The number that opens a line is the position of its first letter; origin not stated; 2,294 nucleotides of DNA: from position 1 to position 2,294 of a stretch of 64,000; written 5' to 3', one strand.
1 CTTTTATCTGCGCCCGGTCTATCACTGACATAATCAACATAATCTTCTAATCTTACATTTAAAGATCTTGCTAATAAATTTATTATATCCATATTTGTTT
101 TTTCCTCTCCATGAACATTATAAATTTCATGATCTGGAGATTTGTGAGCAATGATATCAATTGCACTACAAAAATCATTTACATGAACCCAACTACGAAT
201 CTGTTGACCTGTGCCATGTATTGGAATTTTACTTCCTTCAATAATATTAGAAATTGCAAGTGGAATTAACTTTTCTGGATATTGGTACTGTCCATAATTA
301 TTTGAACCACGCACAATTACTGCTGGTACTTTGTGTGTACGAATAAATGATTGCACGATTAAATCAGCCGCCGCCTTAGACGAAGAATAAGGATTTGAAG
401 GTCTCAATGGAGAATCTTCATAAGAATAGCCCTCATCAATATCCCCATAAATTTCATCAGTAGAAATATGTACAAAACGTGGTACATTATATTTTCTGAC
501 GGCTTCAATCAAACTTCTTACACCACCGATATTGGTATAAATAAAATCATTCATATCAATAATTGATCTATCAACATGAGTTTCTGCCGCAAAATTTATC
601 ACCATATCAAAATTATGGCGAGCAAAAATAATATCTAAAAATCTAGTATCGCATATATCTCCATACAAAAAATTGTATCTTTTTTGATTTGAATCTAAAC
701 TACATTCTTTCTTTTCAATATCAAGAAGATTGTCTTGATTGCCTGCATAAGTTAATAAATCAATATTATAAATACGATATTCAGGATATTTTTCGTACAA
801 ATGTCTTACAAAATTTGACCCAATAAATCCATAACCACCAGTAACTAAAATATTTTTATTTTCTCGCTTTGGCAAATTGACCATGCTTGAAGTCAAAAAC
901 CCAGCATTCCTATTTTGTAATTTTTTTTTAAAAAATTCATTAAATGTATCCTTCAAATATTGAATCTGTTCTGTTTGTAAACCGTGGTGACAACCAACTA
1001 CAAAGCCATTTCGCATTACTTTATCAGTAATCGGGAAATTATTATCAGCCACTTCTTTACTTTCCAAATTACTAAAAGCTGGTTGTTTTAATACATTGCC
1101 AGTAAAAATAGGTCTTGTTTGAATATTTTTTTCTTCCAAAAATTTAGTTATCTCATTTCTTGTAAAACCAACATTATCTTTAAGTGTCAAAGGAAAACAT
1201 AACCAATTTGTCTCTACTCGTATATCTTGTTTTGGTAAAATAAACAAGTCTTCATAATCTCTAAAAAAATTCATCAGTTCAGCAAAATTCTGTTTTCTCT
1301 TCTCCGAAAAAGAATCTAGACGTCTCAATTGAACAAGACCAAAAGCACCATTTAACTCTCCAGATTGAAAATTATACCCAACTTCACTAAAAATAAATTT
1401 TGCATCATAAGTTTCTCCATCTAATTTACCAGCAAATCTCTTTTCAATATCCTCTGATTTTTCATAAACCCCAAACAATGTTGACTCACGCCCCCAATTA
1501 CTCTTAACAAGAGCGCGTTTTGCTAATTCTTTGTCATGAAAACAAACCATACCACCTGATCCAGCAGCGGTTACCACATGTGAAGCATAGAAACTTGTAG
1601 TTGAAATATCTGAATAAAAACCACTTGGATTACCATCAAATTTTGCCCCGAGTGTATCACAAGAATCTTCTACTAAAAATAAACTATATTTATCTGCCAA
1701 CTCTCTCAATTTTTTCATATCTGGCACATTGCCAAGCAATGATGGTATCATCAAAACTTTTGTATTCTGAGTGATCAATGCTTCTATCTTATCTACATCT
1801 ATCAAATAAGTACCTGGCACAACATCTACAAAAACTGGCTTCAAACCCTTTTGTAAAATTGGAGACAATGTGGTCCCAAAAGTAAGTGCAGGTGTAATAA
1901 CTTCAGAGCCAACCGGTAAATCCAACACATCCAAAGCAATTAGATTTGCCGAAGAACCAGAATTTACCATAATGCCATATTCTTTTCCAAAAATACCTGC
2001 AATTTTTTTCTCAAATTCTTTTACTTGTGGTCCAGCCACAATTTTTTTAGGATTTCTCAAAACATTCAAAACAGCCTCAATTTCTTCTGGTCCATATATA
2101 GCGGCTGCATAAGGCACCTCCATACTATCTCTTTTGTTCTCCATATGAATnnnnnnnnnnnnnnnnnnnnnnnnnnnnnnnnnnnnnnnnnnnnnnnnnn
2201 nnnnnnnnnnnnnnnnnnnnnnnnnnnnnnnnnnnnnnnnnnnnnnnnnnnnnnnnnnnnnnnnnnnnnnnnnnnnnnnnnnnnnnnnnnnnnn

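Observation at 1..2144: Apparent single ORF fusing a His-variant DegT-like sugar 3-dehydratase to an NDP-hexose 4,6-dehydratase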

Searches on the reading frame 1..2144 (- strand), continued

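Call 11: find_encoding_contigs(protein=P0001, flank=10000, max_places=4)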
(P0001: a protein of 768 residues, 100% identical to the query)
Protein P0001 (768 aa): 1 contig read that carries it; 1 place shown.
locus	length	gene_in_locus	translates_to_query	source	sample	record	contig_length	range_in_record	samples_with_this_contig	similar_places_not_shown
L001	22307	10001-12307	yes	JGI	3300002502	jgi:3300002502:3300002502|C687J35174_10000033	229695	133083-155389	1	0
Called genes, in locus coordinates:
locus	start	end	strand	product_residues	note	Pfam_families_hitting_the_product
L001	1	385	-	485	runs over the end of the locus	PF01943:Polysacc_synt, PF13440:Polysacc_synt_3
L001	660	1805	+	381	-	PF13439:Glyco_transf_4, PF13524:Glyco_trans_1_2 (faint), PF00534:Glycos_transf_1, PF13692:Glyco_trans_1_4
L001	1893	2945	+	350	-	PF00106:adh_short, PF01073:3Beta_HSD, PF01370:Epimerase, PF02719:Polysacc_synt_2, PF04321:RmlD_sub_bind, PF07993:NAD_binding_4, PF08659:KR, PF13460:NAD_binding_10, +2 more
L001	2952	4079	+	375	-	PF01041:DegT_DnrJ_EryC1, PF00155:Aminotran_1_2, PF00266:Aminotran_5 (weak), PF01212:Beta_elim_lyase, PF01053:Cys_Met_Meta_PP (weak)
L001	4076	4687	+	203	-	PF00117:GATase, PF01174:SNO (weak)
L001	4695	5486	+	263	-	PF00478:IMPDH (faint), PF00977:His_biosynth, PF01207:Dus (faint), PF02581:TMP-TENI (faint), PF01180:DHO_dh (faint), PF04309:G3P_antiterm (faint), PF05690:ThiG (faint), PF03060:NMO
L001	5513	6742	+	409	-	-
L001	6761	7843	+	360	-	PF03102:NeuB, PF08666:SAF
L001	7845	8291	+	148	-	PF04074:DUF386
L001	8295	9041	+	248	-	PF00535:Glycos_transf_2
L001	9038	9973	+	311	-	PF01073:3Beta_HSD, PF01370:Epimerase, PF02719:Polysacc_synt_2, PF04321:RmlD_sub_bind, PF05368:NmrA (weak), PF16363:GDP_Man_Dehyd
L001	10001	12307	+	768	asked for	PF01041:DegT_DnrJ_EryC1, PF01053:Cys_Met_Meta_PP (weak), PF01073:3Beta_HSD, PF01370:Epimerase, PF02719:Polysacc_synt_2, PF04321:RmlD_sub_bind, PF07993:NAD_binding_4, PF16363:GDP_Man_Dehyd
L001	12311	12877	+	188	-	PF00908:dTDP_sugar_isom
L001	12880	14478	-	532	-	-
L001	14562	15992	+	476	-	PF09852:DUF2079 (weak), PF13231:PMT_2, PF02366:PMT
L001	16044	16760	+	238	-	-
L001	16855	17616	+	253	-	-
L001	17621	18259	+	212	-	PF00551:Formyl_trans_N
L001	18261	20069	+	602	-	PF03102:NeuB, PF02348:CTP_transf_3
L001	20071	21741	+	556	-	PF08757:CotH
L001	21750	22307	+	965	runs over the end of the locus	PF08757:CotH, PF05048:NosD (weak), PF13229:Beta_helix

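Call 15: find_related_loci(query=A1, collection=genome_contigs, flank=8000)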
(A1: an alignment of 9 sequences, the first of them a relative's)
Query A1 (768 aa) in genome_contigs; peptide patterns used: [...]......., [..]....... (x = any residue, [..] = any of these).
600 stretches matched a pattern (row limit reached: there are more); 597 encode a relative of the query (tblastn E <= 1e-3); the best 80 are kept; 80 distinct loci.
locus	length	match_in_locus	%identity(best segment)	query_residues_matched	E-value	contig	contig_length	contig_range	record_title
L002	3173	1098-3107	54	2-677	0e+0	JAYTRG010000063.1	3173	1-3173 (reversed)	MAG: Candidatus Parcubacteria bacterium isolate GFS_4738 GFS_4738_62, whole genome shotgun sequence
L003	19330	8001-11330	68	1-768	0e+0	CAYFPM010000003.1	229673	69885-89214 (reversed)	MAG TPA_asm: uncultured Gammaproteobacteria bacterium isolate ERP019367_co2_132 genome assembly, contig: NODE_49_length_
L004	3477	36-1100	59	414-768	3e-154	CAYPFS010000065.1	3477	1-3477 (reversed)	MAG TPA_asm: uncultured Candidatus Saccharibacteria bacterium isolate binchicken_co341_27 genome assembly, contig: NODE_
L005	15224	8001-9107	52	385-768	1e-128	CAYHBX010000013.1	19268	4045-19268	MAG TPA_asm: uncultured Candidatus Saccharibacteria bacterium isolate ERP119705_co11_391 genome assembly, contig: NODE_2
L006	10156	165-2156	34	33-754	6e-106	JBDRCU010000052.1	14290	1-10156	MAG: Parcubacteria group bacterium isolate MEGAHIT-group-1.202 k141_10426544, whole genome shotgun sequence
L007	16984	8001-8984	49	425-762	3e-101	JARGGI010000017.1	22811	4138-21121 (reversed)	MAG: Patescibacteria group bacterium isolate C14-28 NODE_17_length_22811_cov_22.294581, whole genome shotgun sequence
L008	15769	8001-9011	45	420-762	1e-99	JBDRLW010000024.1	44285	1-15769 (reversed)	MAG: bacterium isolate MEGAHIT-group-1.8 k141_8293474, whole genome shotgun sequence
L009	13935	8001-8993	48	423-762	3e-97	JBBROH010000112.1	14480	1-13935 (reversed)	MAG: Chloroflexia bacterium isolate La1_metabat2.263 LA1C_B2.263_k141_1165906L_14480_cov_16.8705, whole genome shotgun s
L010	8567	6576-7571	46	425-768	6e-97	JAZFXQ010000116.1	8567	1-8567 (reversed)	MAG: Candidatus Margulisiibacteriota bacterium isolate BS4bin.5 BS4bin.5_116, whole genome shotgun sequence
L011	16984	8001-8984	46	423-761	2e-96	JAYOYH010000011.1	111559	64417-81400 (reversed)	MAG: Gemmatimonadota bacterium isolate 139562_S163_rosella_bins.tsv.035 NODE_104_length_111559_cov_10.368803, whole geno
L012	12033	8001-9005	49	423-766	5e-95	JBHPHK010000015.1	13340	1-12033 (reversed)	Patescibacteria group bacterium isolate SAG AM-311-P15 NODE_15_length_13340_cov_30.806624, whole genome shotgun sequence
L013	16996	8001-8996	46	420-759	6e-95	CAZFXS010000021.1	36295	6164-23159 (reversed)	MAG TPA_asm: uncultured Chlorobiaceae bacterium isolate SRP237561_co1_246 genome assembly, contig: NODE_1622_length_3629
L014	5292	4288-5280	48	414-753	9e-95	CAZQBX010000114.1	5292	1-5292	MAG TPA_asm: uncultured Ignavibacteria bacterium isolate binchicken_co16_313 genome assembly, contig: NODE_25737_length_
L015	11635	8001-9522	47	425-762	1e-94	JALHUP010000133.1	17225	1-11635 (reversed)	MAG: Candidatus Zixiibacteriota bacterium isolate PFL53 seq_935246, whole genome shotgun sequence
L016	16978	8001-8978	45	425-762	2e-94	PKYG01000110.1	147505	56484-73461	MAG: Actinomycetota bacterium isolate palsa_647 73.20120500_P19.4_contig_260, whole genome shotgun sequence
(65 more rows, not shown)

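Call 20: find_encoding_contigs(protein=P0006, flank=8000, max_places=2)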
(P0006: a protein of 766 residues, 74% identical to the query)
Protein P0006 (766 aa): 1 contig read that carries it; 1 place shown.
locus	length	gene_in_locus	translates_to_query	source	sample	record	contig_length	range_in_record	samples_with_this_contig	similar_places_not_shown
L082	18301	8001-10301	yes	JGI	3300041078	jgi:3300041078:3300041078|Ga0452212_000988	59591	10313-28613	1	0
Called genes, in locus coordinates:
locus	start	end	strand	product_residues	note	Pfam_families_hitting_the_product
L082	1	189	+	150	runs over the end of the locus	-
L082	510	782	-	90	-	-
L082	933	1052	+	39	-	-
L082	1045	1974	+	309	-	PF13439:Glyco_transf_4, PF20706:GT4-conflict, PF00534:Glycos_transf_1, PF13692:Glyco_trans_1_4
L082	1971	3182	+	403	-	PF13692:Glyco_trans_1_4, PF13524:Glyco_trans_1_2 (weak)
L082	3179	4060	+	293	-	PF01370:Epimerase, PF02719:Polysacc_synt_2 (faint), PF04321:RmlD_sub_bind, PF01073:3Beta_HSD, PF07993:NAD_binding_4, PF16363:GDP_Man_Dehyd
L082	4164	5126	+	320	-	PF01370:Epimerase, PF04321:RmlD_sub_bind (weak), PF16363:GDP_Man_Dehyd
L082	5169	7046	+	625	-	PF12481:DUF3700, PF13522:GATase_6, PF13537:GATase_7, PF00733:Asn_synthase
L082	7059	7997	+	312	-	PF01073:3Beta_HSD, PF01370:Epimerase, PF02719:Polysacc_synt_2, PF04321:RmlD_sub_bind, PF05368:NmrA (faint), PF07993:NAD_binding_4 (faint), PF16363:GDP_Man_Dehyd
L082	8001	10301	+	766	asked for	PF01041:DegT_DnrJ_EryC1, PF01053:Cys_Met_Meta_PP (weak), PF01073:3Beta_HSD, PF01370:Epimerase, PF02719:Polysacc_synt_2, PF04321:RmlD_sub_bind, PF07993:NAD_binding_4, PF16363:GDP_Man_Dehyd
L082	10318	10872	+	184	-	PF00908:dTDP_sugar_isom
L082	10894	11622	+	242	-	PF00535:Glycos_transf_2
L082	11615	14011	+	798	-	PF00534:Glycos_transf_1, PF13524:Glyco_trans_1_2 (weak), PF13692:Glyco_trans_1_4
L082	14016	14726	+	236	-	PF00535:Glycos_transf_2, PF02645:DegV (faint), PF10111:Glyco_tranf_2_2 (weak), PF13641:Glyco_tranf_2_3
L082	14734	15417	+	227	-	PF13489:Methyltransf_23, PF08241:Methyltransf_11 (weak)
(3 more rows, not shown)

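Call 21: find_encoding_contigs(protein=P0008, flank=8000, max_places=3)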
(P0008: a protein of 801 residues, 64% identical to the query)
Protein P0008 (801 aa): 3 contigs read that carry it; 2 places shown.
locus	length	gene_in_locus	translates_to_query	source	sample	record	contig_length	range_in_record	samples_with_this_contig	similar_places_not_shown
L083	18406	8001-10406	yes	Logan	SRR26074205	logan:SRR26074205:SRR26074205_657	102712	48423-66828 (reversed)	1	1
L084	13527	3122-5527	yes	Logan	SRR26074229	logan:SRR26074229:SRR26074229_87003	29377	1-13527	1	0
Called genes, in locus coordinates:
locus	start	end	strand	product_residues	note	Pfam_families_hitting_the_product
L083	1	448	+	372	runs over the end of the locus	PF13439:Glyco_transf_4, PF13477:Glyco_trans_4_2 (faint), PF13579:Glyco_trans_4_4, PF20706:GT4-conflict, PF00534:Glycos_transf_1, PF13692:Glyco_trans_1_4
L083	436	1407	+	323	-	PF13439:Glyco_transf_4 (weak), PF20706:GT4-conflict, PF00534:Glycos_transf_1, PF13692:Glyco_trans_1_4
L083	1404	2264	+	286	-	PF01040:UbiA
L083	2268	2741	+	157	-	PF09419:PGP_phosphatase (faint)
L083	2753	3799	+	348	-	PF01073:3Beta_HSD, PF01370:Epimerase, PF02719:Polysacc_synt_2, PF04321:RmlD_sub_bind, PF13460:NAD_binding_10, PF16363:GDP_Man_Dehyd, PF07993:NAD_binding_4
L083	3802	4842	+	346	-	PF00534:Glycos_transf_1, PF13692:Glyco_trans_1_4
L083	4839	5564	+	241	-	-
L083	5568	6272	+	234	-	PF00535:Glycos_transf_2, PF13641:Glyco_tranf_2_3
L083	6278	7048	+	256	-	PF00535:Glycos_transf_2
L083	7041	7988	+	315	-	PF01073:3Beta_HSD, PF01370:Epimerase, PF02719:Polysacc_synt_2, PF04321:RmlD_sub_bind, PF16363:GDP_Man_Dehyd, PF13460:NAD_binding_10 (weak)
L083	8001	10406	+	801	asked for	PF01041:DegT_DnrJ_EryC1, PF01053:Cys_Met_Meta_PP, PF01073:3Beta_HSD, PF01370:Epimerase, PF02719:Polysacc_synt_2, PF04321:RmlD_sub_bind, PF07993:NAD_binding_4, PF16363:GDP_Man_Dehyd, +2 more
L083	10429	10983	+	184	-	PF00908:dTDP_sugar_isom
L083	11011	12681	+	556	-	PF13231:PMT_2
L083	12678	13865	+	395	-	PF13439:Glyco_transf_4 (faint), PF13579:Glyco_trans_4_4, PF13692:Glyco_trans_1_4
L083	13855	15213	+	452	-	PF13231:PMT_2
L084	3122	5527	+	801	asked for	PF01041:DegT_DnrJ_EryC1, PF01053:Cys_Met_Meta_PP, PF01073:3Beta_HSD, PF01370:Epimerase, PF02719:Polysacc_synt_2, PF04321:RmlD_sub_bind, PF07993:NAD_binding_4, PF16363:GDP_Man_Dehyd, +2 more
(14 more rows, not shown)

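Call 22: find_encoding_contigs(protein=P0003, flank=8000, max_places=2)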
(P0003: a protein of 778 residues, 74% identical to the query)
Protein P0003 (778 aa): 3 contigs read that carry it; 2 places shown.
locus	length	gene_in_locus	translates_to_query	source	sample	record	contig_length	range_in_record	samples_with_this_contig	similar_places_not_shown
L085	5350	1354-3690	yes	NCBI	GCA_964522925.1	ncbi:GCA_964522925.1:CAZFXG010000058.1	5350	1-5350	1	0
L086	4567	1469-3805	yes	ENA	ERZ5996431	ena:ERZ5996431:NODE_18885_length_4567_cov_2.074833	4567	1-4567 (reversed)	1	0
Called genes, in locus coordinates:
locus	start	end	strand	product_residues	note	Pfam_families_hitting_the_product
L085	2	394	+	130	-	?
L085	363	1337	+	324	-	PF01370:Epimerase, PF02719:Polysacc_synt_2, PF04321:RmlD_sub_bind, PF05368:NmrA (faint), PF01073:3Beta_HSD, PF07993:NAD_binding_4 (faint), PF13460:NAD_binding_10 (faint), PF16363:GDP_Man_Dehyd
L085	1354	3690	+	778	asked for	PF00155:Aminotran_1_2, PF01041:DegT_DnrJ_EryC1, PF01053:Cys_Met_Meta_PP, PF01073:3Beta_HSD, PF01370:Epimerase, PF02719:Polysacc_synt_2, PF04321:RmlD_sub_bind, PF07993:NAD_binding_4, +1 more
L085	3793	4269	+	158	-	PF00908:dTDP_sugar_isom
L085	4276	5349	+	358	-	?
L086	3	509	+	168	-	?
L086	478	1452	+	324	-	PF01370:Epimerase, PF02719:Polysacc_synt_2, PF04321:RmlD_sub_bind, PF05368:NmrA (faint), PF01073:3Beta_HSD, PF07993:NAD_binding_4 (faint), PF13460:NAD_binding_10 (faint), PF16363:GDP_Man_Dehyd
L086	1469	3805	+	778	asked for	PF00155:Aminotran_1_2, PF01041:DegT_DnrJ_EryC1, PF01053:Cys_Met_Meta_PP, PF01073:3Beta_HSD, PF01370:Epimerase, PF02719:Polysacc_synt_2, PF04321:RmlD_sub_bind, PF07993:NAD_binding_4, +1 more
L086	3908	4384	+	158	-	PF00908:dTDP_sugar_isom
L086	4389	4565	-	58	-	?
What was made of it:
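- The SDR-fusion-RmlC order is conserved in four lineages (calls 11, 20-22).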

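Call 28: search_protein_families(library=ncbifam, proteins=[L001:12311-12877:+, P0001], max_evalue=0.00001)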
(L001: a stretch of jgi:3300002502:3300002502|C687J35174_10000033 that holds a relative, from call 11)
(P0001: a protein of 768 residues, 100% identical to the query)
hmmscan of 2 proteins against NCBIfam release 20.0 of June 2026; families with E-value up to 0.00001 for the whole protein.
L001:12311-12877:+ (188 aa): 1 family
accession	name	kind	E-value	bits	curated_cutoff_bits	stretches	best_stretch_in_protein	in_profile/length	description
TIGR01221.1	rmlC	equivalog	1.2e-63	214.1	155.75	1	6-174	3-172/176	dTDP-4-dehydrorhamnose 3,5-epimerase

P0001 (768 aa): 30 families (the best 25 are shown)
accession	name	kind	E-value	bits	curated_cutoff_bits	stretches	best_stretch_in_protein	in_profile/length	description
TIGR01181.1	dTDP_gluc_dehyt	equivalog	6.1e-117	390.3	365.1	1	424-749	1-321/321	dTDP-glucose 4,6-dehydratase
NF011936.0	PRK15407.1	equivalog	5.4e-103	345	423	1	2-401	36-439/440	lipopolysaccharide biosynthesis protein RfbH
NF007490.0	PRK10084.1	subfamily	3.1e-84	283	649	1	424-753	2-348/361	dTDP-glucose 4,6-dehydratase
NF007582.0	PRK10217.1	equivalog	4.9e-79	266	698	1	423-751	2-343/355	dTDP-glucose 4,6-dehydratase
TIGR03588.1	PseC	equivalog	1.7e-54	185.2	423.5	1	3-396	2-378/380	UDP-4-amino-4,6-dideoxy-N-acetyl-beta-L-altrosamine transaminase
TIGR04181.1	NHT_00031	hypoth_equivalog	5.1e-48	163.7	420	2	29-206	27-219/359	LegC family aminotransferase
NF008687.0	PRK11706.1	equivalog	9.7e-39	133.2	375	1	3-337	2-317/375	dTDP-4-amino-4,6-dideoxygalactose transaminase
NF008658.2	PRK11658.1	equivalog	1.3e-37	129.4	631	1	4-337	6-321/379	UDP-4-amino-4-deoxy-L-arabinose aminotransferase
TIGR04180.1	EDH_00030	hypoth_equivalog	4.6e-34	117.8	475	1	425-727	1-297/297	NAD-dependent 4,6-dehydratase LegB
TIGR01179.1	galE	equivalog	1.2e-33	116.4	262.3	1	424-743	1-329/332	UDP-glucose 4-epimerase GalE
TIGR02379.1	ECA_wecE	subfamily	1.4e-32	112.9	434.85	1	4-335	3-316/376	dTDP-4-amino-4,6-dideoxy-D-glucose transaminase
TIGR04427.1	PLP_DesI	equivalog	1.7e-32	113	650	1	29-213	49-230/390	dTDP-4-dehydro-6-deoxyglucose aminotransferase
TIGR02622.1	CDP_4_6_dhtase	equivalog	9.3e-27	94.1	278.45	1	421-744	3-335/352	CDP-glucose 4,6-dehydratase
NF011728.1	PRK15181.1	equivalog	4.3e-20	72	760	1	422-742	15-340/348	Vi polysaccharide biosynthesis UDP-N-acetylglucosaminuronic acid C-4 epimerase TviC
TIGR02197.1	heptose_epim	equivalog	1.1e-18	67.4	274.6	1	425-736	1-310/316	ADP-glyceromanno-heptose 6-epimerase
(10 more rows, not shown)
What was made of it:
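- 1..854 (-): dTDP-glucose 4,6-dehydratase (RmlB) domain, cut by the window edge. The full-length protein scores 390.3 bits on TIGR01181, above the cutoff of 365.1 (call 28).
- On dTDP-glucose 4,6-dehydratase (RmlB, NCBIfam TIGR01181 equivalog): The CDP-glucose model gives 94.1 against 278 and GMD gives 52.9 against 415 (call 28).
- RmlB scores 390.3 against a cutoff of 365.1, and RmlC 214.1 against 155.75 (call 28).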
